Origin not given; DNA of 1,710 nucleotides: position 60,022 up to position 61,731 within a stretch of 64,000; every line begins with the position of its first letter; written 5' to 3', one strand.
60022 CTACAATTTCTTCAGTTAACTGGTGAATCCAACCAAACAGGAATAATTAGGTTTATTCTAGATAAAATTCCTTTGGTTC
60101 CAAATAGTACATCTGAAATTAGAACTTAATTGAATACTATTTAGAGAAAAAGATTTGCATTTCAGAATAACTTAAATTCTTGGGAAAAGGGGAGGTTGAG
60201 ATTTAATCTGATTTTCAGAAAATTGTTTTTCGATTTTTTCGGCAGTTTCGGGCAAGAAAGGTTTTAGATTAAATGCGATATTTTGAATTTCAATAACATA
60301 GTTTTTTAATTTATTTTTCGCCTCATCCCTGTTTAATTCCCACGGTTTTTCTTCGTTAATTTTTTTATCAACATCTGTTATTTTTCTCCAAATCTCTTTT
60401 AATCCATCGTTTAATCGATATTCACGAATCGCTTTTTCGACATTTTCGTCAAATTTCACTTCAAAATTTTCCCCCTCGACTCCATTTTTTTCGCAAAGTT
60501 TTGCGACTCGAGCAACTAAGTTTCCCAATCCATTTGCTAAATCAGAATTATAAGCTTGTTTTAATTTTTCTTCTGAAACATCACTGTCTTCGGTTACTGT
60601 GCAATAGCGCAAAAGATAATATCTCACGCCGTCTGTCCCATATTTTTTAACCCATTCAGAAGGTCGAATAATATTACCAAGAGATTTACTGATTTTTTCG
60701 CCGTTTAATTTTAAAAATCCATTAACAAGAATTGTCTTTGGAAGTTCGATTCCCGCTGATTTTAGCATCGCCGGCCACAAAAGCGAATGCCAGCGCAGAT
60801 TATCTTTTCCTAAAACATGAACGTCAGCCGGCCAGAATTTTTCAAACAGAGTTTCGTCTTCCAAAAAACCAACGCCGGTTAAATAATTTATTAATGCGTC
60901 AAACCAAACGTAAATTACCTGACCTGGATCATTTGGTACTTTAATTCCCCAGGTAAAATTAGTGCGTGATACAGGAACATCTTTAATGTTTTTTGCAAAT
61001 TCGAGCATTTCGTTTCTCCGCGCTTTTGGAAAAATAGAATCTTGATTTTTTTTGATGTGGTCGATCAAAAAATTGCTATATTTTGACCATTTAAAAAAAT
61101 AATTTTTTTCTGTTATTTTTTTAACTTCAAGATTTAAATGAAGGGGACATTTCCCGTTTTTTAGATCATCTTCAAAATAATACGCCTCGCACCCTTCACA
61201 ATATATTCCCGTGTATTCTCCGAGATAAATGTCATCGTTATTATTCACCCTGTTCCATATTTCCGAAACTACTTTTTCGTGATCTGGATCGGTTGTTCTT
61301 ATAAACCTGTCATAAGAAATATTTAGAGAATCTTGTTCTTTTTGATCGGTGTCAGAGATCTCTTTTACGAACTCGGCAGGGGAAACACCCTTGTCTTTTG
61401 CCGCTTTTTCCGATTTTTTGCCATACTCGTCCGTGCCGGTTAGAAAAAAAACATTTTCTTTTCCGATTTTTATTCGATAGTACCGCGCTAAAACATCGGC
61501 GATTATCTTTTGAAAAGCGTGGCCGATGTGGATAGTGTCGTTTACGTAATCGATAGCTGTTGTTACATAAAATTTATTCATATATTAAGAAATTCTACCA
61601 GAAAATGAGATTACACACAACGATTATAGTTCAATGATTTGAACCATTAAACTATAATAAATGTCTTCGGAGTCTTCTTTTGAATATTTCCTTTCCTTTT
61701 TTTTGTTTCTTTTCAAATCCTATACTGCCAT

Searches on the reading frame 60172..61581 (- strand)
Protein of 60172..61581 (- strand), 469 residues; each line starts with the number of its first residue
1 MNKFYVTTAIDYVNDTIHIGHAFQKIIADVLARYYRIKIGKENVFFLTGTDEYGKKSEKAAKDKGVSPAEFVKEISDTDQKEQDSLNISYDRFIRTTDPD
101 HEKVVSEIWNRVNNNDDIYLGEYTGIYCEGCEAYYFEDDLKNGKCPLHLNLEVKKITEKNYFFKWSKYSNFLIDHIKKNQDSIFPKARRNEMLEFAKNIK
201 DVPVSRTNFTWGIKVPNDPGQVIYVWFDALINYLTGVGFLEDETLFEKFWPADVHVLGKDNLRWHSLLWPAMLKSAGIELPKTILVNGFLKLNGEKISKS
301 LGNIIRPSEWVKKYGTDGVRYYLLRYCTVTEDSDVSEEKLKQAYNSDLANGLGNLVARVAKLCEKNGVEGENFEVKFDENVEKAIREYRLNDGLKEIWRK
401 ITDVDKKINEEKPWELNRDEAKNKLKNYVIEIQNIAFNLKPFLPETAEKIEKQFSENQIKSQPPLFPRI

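Call 22: search_protein_families(library=pfam, proteins=[window:60172-61581:-], max_evalue=0.001)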
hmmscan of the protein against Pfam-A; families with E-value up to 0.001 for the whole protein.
window:60172-61581:- (469 aa): 3 families
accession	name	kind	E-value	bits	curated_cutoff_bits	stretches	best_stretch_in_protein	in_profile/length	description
PF09334.17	tRNA-synt_1g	-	7.2e-99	331.6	20.1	2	139-359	163-390/391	tRNA synthetases class I (M)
PF00133.28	tRNA-synt_1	-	7.7e-28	97.8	22.7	2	222-335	298-413/414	tRNA synthetases class I (I, L, M and V)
PF01406.26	tRNA-synt_1e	-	9.7e-13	48.6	27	1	276-343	233-299/301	tRNA synthetases class I (C) catalytic domain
